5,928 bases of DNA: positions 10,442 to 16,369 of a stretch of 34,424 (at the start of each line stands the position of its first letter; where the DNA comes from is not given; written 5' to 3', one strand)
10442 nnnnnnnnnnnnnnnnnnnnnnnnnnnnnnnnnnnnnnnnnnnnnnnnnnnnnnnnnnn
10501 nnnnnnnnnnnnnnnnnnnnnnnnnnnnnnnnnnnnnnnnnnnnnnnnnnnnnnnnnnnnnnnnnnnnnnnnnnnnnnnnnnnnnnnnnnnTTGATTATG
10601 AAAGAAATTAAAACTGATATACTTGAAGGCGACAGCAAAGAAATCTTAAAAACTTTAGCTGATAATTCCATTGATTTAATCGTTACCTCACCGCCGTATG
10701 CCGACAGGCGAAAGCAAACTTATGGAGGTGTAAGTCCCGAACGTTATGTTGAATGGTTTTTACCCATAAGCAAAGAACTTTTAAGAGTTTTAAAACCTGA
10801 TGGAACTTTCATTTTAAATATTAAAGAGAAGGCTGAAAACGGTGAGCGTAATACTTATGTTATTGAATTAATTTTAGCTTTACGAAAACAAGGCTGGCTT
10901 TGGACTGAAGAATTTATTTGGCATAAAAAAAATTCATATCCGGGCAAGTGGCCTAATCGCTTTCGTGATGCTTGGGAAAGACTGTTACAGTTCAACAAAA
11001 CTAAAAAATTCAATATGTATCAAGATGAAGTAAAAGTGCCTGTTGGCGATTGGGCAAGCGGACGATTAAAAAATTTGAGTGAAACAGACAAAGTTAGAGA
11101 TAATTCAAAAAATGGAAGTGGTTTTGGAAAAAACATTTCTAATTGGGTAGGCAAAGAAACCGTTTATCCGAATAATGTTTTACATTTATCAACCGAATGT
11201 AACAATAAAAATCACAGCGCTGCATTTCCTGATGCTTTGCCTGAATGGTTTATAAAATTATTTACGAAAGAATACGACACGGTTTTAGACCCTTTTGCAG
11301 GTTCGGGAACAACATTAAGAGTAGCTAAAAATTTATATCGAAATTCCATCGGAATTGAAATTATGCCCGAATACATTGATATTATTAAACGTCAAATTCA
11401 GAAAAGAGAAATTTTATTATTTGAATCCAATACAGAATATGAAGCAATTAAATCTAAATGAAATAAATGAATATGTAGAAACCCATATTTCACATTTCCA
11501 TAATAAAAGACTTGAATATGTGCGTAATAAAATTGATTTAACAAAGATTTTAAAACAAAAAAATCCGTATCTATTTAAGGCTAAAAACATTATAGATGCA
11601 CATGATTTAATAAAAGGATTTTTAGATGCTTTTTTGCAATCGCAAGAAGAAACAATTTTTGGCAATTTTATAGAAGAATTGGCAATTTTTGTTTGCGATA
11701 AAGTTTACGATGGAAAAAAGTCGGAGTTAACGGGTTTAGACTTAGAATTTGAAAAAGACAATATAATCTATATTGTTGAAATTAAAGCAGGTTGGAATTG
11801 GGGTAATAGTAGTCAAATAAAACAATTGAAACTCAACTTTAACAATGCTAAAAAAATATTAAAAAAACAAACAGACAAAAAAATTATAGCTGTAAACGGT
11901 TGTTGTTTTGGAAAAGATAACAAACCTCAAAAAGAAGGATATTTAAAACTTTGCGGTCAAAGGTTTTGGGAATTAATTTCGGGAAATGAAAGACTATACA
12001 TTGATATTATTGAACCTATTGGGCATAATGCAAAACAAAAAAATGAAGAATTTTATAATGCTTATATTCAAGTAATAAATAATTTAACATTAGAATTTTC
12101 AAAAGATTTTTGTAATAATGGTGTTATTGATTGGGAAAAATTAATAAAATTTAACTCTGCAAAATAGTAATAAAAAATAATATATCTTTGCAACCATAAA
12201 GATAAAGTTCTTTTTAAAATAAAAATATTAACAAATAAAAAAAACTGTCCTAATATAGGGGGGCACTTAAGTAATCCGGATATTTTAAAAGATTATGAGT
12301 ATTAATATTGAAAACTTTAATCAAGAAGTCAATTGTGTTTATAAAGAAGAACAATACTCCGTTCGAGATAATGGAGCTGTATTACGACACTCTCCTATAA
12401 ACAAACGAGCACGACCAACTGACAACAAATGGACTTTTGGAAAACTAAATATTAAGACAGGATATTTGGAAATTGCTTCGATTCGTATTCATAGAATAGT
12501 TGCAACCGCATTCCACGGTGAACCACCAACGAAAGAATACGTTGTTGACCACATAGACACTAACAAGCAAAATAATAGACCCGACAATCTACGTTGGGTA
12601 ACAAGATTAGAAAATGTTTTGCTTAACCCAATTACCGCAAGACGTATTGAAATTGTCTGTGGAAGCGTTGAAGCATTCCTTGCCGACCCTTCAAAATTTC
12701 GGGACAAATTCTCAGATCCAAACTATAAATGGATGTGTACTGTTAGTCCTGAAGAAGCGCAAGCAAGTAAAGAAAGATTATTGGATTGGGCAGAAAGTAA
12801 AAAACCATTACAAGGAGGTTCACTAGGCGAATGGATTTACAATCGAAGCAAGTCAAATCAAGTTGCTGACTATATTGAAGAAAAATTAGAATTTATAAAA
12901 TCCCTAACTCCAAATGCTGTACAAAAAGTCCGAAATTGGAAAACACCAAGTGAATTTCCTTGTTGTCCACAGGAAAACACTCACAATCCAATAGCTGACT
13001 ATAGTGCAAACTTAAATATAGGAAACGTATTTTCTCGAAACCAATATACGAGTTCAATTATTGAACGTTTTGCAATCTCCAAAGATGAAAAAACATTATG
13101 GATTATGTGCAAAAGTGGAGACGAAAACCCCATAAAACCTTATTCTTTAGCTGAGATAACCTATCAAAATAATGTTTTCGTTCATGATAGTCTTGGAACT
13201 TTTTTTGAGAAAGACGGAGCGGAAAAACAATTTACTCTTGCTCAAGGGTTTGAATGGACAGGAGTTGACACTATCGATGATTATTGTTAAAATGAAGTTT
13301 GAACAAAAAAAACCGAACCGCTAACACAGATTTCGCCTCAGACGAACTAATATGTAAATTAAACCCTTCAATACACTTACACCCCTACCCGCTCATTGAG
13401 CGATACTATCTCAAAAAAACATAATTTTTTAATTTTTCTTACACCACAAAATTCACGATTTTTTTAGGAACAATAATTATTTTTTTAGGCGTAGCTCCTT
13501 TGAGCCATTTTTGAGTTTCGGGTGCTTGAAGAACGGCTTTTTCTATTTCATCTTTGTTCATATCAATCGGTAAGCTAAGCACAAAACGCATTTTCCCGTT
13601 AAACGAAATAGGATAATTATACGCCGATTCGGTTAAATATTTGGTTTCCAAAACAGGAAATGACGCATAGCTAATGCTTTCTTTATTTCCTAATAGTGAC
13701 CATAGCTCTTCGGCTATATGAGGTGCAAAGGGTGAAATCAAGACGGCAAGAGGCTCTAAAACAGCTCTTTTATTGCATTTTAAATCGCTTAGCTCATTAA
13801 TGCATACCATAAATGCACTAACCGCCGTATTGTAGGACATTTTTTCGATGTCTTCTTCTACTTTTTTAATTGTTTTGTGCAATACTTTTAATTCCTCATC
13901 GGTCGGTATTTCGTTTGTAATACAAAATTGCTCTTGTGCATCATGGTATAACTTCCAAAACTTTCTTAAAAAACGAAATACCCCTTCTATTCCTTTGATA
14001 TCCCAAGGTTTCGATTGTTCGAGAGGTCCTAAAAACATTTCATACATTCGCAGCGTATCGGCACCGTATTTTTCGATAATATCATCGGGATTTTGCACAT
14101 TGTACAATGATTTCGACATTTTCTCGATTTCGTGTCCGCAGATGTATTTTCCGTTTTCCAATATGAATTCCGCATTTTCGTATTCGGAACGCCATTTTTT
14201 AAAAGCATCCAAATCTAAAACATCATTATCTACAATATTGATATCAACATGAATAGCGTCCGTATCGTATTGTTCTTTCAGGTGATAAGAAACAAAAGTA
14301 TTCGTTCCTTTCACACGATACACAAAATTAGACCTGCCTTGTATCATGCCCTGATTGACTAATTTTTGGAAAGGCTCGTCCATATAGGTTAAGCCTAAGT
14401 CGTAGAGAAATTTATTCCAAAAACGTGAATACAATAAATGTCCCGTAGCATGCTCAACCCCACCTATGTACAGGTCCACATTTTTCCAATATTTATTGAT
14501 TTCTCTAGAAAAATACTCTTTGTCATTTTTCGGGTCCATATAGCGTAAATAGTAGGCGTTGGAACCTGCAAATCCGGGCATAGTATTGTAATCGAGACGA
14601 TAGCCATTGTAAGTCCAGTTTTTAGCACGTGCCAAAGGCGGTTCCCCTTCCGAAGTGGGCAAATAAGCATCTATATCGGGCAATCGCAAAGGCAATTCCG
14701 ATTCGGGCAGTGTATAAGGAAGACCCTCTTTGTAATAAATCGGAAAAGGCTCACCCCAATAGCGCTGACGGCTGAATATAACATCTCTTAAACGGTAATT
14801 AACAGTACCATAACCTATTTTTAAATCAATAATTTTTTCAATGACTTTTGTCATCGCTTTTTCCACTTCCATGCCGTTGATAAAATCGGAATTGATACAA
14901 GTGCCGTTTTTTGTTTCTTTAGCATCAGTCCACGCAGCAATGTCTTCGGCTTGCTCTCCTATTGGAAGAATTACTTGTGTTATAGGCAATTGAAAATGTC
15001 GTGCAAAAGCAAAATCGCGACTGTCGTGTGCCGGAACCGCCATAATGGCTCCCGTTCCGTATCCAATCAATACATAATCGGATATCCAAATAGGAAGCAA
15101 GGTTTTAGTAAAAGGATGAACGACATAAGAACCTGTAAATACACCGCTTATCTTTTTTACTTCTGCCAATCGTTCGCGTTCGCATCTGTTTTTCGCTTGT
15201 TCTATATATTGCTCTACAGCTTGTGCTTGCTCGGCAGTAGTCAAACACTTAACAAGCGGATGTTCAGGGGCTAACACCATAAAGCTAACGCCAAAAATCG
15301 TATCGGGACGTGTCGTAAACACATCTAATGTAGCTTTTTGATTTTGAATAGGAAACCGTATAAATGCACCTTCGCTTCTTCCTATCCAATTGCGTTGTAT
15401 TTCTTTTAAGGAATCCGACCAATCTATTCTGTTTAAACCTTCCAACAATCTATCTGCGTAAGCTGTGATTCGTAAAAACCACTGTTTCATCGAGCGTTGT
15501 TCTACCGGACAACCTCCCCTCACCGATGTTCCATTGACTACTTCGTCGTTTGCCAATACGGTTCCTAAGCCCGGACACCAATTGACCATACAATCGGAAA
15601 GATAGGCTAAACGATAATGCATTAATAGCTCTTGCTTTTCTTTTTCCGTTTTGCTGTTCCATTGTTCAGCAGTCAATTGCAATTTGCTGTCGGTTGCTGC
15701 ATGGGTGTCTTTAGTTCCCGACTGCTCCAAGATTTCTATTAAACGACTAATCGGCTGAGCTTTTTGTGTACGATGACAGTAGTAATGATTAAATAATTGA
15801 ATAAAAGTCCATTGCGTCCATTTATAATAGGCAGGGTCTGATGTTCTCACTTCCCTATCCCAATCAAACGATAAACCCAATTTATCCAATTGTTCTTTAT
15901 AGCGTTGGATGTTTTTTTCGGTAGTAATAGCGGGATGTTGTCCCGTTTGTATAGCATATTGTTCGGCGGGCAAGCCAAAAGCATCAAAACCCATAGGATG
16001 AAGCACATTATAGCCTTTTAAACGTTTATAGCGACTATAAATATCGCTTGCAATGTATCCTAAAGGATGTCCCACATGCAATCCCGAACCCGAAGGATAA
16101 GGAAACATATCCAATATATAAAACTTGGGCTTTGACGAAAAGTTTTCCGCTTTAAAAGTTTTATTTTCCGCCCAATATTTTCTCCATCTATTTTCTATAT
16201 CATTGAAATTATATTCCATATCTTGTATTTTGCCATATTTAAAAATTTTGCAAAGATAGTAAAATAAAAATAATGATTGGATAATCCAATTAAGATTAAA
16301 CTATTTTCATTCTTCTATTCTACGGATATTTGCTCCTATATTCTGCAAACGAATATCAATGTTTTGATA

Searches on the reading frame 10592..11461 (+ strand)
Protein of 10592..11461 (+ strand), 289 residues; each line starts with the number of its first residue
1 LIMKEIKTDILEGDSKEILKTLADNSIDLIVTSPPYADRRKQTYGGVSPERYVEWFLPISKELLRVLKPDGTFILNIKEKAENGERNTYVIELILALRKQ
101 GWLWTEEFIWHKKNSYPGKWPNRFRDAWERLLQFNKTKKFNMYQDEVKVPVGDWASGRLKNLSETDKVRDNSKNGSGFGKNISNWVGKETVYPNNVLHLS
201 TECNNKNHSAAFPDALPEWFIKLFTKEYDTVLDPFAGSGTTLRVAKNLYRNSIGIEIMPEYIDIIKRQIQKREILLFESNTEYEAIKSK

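Call 20: search_protein_families(library=pfam, proteins=[window:10592-11461:+], max_evalue=0.001)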
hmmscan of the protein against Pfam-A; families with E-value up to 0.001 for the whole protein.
window:10592-11461:+ (289 aa): 3 families
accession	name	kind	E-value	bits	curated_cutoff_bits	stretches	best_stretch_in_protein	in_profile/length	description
PF01555.25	N6_N4_Mtase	-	1.5e-47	162.8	26.7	1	27-266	1-220/221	DNA methylase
PF08241.18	Methyltransf_11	-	0.00011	23.2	21.2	0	236-274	5-43/95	Methyltransferase domain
PF13847.12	Methyltransf_31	-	0.00065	19.8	27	0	12-76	60-110/145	Methyltransferase domain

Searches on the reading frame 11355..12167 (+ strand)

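Call 20: search_protein_families(library=pfam, proteins=[window:11355-12167:+], max_evalue=0.001)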
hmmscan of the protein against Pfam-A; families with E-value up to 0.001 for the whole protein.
window:11355-12167:+ (270 aa): 1 family
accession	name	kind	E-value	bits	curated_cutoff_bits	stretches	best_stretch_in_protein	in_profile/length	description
PF14511.12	RE_EcoO109I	-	2.5e-77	259.6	22.5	1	36-230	2-198/198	Type II restriction endonuclease EcoO109I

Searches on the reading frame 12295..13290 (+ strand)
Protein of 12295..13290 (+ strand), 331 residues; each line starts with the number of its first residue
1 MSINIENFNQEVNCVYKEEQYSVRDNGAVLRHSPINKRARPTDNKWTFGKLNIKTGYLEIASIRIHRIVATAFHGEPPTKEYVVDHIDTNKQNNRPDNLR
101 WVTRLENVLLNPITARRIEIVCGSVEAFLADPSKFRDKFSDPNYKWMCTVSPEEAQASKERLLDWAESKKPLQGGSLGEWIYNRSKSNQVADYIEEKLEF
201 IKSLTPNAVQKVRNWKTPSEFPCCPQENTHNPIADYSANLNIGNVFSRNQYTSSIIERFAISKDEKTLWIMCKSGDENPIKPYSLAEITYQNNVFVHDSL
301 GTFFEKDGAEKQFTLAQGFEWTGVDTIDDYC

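Call 8: search_protein_families(library=pfam, proteins=[window:12295-13290:+], max_evalue=0.01)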
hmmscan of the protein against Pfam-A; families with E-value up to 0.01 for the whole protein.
window:12295-13290:+ (331 aa): 1 family
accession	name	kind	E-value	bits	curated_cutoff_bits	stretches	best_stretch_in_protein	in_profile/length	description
PF13392.12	HNH_3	-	1.8e-18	66.3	24.8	1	65-108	3-45/46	HNH endonuclease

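Call 33: search_protein_families(library=padloc, proteins=[window:12295-13290:+], max_evalue=0.01)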
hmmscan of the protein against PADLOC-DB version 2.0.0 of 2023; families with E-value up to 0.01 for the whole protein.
window:12295-13290:+ (331 aa): 2 families
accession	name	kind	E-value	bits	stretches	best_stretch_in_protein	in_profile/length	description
PDLC03687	HEase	-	9.4e-13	46.5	1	18-108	10-98/178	homing endonuclease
PDLC03672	HEase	-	0.001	16.9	1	61-106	53-100/199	homing endonuclease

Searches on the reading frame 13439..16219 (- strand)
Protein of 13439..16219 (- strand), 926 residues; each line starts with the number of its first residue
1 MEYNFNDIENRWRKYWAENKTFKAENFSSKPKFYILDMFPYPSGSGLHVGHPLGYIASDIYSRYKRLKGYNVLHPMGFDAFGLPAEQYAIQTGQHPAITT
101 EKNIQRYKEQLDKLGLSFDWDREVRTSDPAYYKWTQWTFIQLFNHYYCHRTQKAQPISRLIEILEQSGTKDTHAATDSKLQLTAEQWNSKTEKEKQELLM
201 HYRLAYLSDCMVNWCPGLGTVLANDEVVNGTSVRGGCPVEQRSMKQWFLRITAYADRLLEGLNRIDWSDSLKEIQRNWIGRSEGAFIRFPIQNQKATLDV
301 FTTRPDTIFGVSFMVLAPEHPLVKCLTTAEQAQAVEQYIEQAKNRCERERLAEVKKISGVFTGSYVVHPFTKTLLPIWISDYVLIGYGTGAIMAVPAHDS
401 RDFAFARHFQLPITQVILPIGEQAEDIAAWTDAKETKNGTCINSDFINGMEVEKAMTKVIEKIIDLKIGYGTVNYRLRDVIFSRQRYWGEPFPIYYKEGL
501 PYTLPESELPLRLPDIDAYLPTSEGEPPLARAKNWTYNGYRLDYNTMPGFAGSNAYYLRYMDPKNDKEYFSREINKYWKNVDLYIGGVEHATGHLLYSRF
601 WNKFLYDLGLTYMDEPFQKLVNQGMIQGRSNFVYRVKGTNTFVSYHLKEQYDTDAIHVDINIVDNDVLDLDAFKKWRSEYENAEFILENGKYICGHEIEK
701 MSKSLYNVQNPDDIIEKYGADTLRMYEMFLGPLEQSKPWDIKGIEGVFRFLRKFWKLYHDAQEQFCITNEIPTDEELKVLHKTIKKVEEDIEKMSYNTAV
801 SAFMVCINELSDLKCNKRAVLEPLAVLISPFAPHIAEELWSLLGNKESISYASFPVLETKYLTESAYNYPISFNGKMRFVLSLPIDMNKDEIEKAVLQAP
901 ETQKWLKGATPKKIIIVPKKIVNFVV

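Call 20: search_protein_families(library=pfam, proteins=[window:13439-16219:-], max_evalue=0.001)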
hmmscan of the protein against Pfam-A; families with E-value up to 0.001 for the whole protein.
window:13439-16219:- (926 aa): 5 families
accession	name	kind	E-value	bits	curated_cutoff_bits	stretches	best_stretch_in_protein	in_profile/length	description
PF13603.12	tRNA-synt_1_2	-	5.3e-67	225.3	25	1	276-462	1-183/185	Leucyl-tRNA synthetase, editing domain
PF00133.28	tRNA-synt_1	-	2.4e-36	125.9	22.7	2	12-273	2-218/414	tRNA synthetases class I (I, L, M and V)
PF09334.17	tRNA-synt_1g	-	7.4e-23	81.4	20.1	1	38-155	6-120/391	tRNA synthetases class I (M)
PF08264.19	Anticodon_1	-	1.4e-19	70.8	25.1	1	777-887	5-142/148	Anticodon-binding domain of tRNA ligase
PF01406.26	tRNA-synt_1e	-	4.1e-05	23.5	27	0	696-726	249-279/301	tRNA synthetases class I (C) catalytic domain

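Call 22: find_encoding_contigs(protein=window:13439-16219:-, flank=10000, max_places=10)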
Protein window:13439-16219:- (926 aa): 22 contigs read that carry it; 9 places shown.
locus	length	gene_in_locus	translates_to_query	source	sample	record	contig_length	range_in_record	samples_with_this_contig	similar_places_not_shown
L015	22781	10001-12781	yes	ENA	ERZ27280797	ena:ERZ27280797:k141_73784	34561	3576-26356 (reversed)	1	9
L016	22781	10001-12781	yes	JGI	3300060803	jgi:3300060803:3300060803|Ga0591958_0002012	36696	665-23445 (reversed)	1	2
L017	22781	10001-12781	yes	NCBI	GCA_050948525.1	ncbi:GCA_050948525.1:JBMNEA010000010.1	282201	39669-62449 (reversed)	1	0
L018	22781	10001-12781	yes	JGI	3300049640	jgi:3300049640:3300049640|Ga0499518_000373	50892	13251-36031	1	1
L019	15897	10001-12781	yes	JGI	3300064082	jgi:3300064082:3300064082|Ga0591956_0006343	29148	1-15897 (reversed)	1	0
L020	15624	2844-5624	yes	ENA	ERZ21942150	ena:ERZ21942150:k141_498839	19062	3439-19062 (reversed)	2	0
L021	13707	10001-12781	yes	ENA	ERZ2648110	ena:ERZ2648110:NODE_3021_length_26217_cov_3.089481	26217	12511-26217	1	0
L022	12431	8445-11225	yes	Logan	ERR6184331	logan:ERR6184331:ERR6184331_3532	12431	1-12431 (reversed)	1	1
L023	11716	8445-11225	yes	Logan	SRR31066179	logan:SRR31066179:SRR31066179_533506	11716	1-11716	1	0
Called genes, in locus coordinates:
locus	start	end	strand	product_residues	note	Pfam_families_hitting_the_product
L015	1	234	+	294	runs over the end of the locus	PF01745:IPT, PF13238:AAA_18 (faint), PF17213:Hydin_ADK (faint), PF01715:IPPT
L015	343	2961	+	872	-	PF00133:tRNA-synt_1, PF09334:tRNA-synt_1g (weak), PF13603:tRNA-synt_1_2 (weak), PF08264:Anticodon_1, PF10458:Val_tRNA-synt_C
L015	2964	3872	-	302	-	PF00892:EamA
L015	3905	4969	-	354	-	PF00149:Metallophos, PF12850:Metallophos_2 (weak)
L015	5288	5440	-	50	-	-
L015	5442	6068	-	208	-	PF06414:Zeta_toxin, PF13671:AAA_33 (weak)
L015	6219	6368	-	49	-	-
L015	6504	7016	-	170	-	PF00210:Ferritin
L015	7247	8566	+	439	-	PF01171:ATP_bind_3, PF28558:TilS_SCL, PF11734:TilS_C (weak)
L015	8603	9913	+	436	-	PF00275:EPSP_synthase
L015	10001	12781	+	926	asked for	PF00133:tRNA-synt_1, PF09334:tRNA-synt_1g, PF13603:tRNA-synt_1_2, PF00133:tRNA-synt_1 (weak), PF08264:Anticodon_1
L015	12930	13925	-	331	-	PF13392:HNH_3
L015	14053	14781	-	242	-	PF14511:RE_EcoO109I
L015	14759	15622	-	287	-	PF01555:N6_N4_Mtase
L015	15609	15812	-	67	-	-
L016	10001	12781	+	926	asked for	PF00133:tRNA-synt_1, PF09334:tRNA-synt_1g, PF13603:tRNA-synt_1_2, PF00133:tRNA-synt_1 (weak), PF08264:Anticodon_1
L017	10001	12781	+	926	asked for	PF00133:tRNA-synt_1, PF09334:tRNA-synt_1g, PF13603:tRNA-synt_1_2, PF00133:tRNA-synt_1 (weak), PF08264:Anticodon_1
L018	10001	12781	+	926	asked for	PF00133:tRNA-synt_1, PF09334:tRNA-synt_1g, PF13603:tRNA-synt_1_2, PF00133:tRNA-synt_1 (weak), PF08264:Anticodon_1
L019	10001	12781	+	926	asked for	PF00133:tRNA-synt_1, PF09334:tRNA-synt_1g, PF13603:tRNA-synt_1_2, PF00133:tRNA-synt_1 (weak), PF08264:Anticodon_1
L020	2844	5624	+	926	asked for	PF00133:tRNA-synt_1, PF09334:tRNA-synt_1g, PF13603:tRNA-synt_1_2, PF00133:tRNA-synt_1 (weak), PF08264:Anticodon_1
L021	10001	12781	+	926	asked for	PF00133:tRNA-synt_1, PF09334:tRNA-synt_1g, PF13603:tRNA-synt_1_2, PF00133:tRNA-synt_1 (weak), PF08264:Anticodon_1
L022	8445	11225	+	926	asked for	PF00133:tRNA-synt_1, PF09334:tRNA-synt_1g, PF13603:tRNA-synt_1_2, PF00133:tRNA-synt_1 (weak), PF08264:Anticodon_1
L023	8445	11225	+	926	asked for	PF00133:tRNA-synt_1, PF09334:tRNA-synt_1g, PF13603:tRNA-synt_1_2, PF00133:tRNA-synt_1 (weak), PF08264:Anticodon_1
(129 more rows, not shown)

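Call 36: find_homologous_proteins(query=window:13439-16219:-, max_evalue=1e-100)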
Query window:13439-16219:- (926 aa): 8000 proteins with E <= 1e-100 among 8000 candidates; the best 120 are listed.
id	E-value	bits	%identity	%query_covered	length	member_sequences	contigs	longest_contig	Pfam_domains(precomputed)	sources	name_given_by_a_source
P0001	0.0e+0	2186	100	100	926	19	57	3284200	PF09334.18,PF08264.20,PF13603.13,PF00133.29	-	-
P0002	0.0e+0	1894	84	100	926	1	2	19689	PF09334.18,PF08264.20,PF13603.13,PF00133.29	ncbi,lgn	-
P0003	0.0e+0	1714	76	98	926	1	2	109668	PF09334.18,PF08264.20,PF13603.13,PF00133.29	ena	-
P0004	0.0e+0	1707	75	98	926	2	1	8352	PF09334.18,PF08264.20,PF13603.13,PF00133.29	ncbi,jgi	ncbi:MAG: leucine--tRNA ligase [Bacteroidales bacterium]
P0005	0.0e+0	1700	75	98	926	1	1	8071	PF09334.18,PF08264.20,PF13603.13,PF00133.29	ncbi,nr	ncbi:MAG: leucine--tRNA ligase [Bacteroidales bacterium]|nr:leucine--tRNA ligase [Bacteroidales bact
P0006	0.0e+0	1698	75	100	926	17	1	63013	PF09334.18,PF08264.20,PF13603.13,PF00133.29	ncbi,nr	ncbi:MAG: leucine--tRNA ligase [Bacteroidales bacterium]|nr:leucine--tRNA ligase [Bacteroidales bact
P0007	0.0e+0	1682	75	98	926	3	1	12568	PF09334.18,PF08264.20,PF13603.13,PF00133.29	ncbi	-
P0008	0.0e+0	1644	71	100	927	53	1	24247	PF09334.18,PF08264.20,PF13603.13,PF00133.29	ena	-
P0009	0.0e+0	1632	71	100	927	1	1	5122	PF09334.18,PF08264.20,PF13603.13,PF00133.29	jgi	jgi:leucyl-tRNA synthetase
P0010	0.0e+0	1618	71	100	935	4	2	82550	PF09334.18,PF08264.20,PF13603.13,PF00133.29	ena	-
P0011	0.0e+0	1613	71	100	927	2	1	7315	PF09334.18,PF08264.20,PF13603.13,PF00133.29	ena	-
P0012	0.0e+0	1612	71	98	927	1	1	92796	PF09334.18,PF08264.20,PF13603.13,PF00133.29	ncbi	-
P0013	0.0e+0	1607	70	100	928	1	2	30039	PF09334.18,PF08264.20,PF13603.13,PF00133.29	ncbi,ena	-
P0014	0.0e+0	1605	71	100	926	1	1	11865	PF09334.18,PF08264.20,PF13603.13,PF00133.29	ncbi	-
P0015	0.0e+0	1602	71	100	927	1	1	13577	PF09334.18,PF08264.20,PF13603.13,PF00133.29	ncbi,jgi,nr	ncbi:MAG: leucine--tRNA ligase [Bacteroidales bacterium]|jgi:leucyl-tRNA synthetase|nr:leucine--tRNA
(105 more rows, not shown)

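Call 37: find_encoding_contigs(protein=P0002, flank=10000, max_places=3)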
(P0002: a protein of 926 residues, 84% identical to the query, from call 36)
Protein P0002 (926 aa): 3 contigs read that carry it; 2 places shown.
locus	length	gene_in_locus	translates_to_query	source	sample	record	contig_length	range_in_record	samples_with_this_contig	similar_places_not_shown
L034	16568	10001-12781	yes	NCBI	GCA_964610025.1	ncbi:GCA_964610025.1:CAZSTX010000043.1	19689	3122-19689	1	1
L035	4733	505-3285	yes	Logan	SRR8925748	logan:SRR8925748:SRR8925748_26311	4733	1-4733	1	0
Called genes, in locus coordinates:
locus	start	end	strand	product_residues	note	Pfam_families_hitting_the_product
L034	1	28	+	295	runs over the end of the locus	PF01745:IPT, PF13238:AAA_18 (faint), PF17213:Hydin_ADK (faint), PF01715:IPPT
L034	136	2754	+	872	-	PF00133:tRNA-synt_1, PF09334:tRNA-synt_1g (weak), PF13603:tRNA-synt_1_2 (weak), PF09334:tRNA-synt_1g (weak), PF08264:Anticodon_1, PF10458:Val_tRNA-synt_C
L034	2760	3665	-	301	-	PF00892:EamA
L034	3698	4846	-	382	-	PF00149:Metallophos, PF12850:Metallophos_2 (weak)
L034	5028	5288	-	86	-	PF18893:DUF5652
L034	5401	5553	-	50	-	-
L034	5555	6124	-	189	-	PF13671:AAA_33 (weak), PF06414:Zeta_toxin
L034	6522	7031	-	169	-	PF00210:Ferritin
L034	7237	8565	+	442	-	PF01171:ATP_bind_3, PF01507:PAPS_reduct (faint), PF28558:TilS_SCL, PF11734:TilS_C (faint)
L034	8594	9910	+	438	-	PF00275:EPSP_synthase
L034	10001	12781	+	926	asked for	PF00133:tRNA-synt_1, PF09334:tRNA-synt_1g, PF13603:tRNA-synt_1_2, PF00133:tRNA-synt_1 (weak), PF08264:Anticodon_1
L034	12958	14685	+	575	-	PF03600:CitMHS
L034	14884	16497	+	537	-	PF07602:DUF1565 (faint), PF13229:Beta_helix (weak)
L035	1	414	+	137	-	?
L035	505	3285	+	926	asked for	PF00133:tRNA-synt_1, PF09334:tRNA-synt_1g, PF13603:tRNA-synt_1_2, PF00133:tRNA-synt_1 (weak), PF08264:Anticodon_1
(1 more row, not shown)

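Call 38: find_encoding_contigs(protein=P0003, flank=10000, max_places=3)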
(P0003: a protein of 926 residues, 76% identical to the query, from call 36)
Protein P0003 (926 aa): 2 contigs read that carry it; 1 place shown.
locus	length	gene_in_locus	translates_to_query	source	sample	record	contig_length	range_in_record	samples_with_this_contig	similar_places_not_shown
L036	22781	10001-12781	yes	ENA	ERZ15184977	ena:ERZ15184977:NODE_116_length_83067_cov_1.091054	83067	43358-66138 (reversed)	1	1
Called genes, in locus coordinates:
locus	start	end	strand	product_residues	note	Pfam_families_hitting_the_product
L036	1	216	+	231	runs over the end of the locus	-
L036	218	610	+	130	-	PF00392:GntR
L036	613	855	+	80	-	-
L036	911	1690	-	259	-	PF01678:DAP_epimerase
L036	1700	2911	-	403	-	PF22421:SYY_C-terminal (faint), PF01479:S4, PF00849:PseudoU_synth_2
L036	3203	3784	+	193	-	PF00081:Sod_Fe_N, PF02777:Sod_Fe_C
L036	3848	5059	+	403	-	-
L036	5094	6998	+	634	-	PF14121:Porin_10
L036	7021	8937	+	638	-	PF09113:N-glycanase_C, PF18962:Por_Secre_tail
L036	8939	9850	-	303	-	PF00849:PseudoU_synth_2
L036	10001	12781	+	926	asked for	PF00133:tRNA-synt_1, PF09334:tRNA-synt_1g, PF13603:tRNA-synt_1_2, PF00133:tRNA-synt_1 (weak), PF08264:Anticodon_1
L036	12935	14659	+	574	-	PF03600:CitMHS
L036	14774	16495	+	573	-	PF03600:CitMHS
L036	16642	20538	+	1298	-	PF19408:PKD_6, PF18962:Por_Secre_tail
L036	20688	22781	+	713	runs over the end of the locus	PF01642:MM_CoA_mutase, PF02310:B12-binding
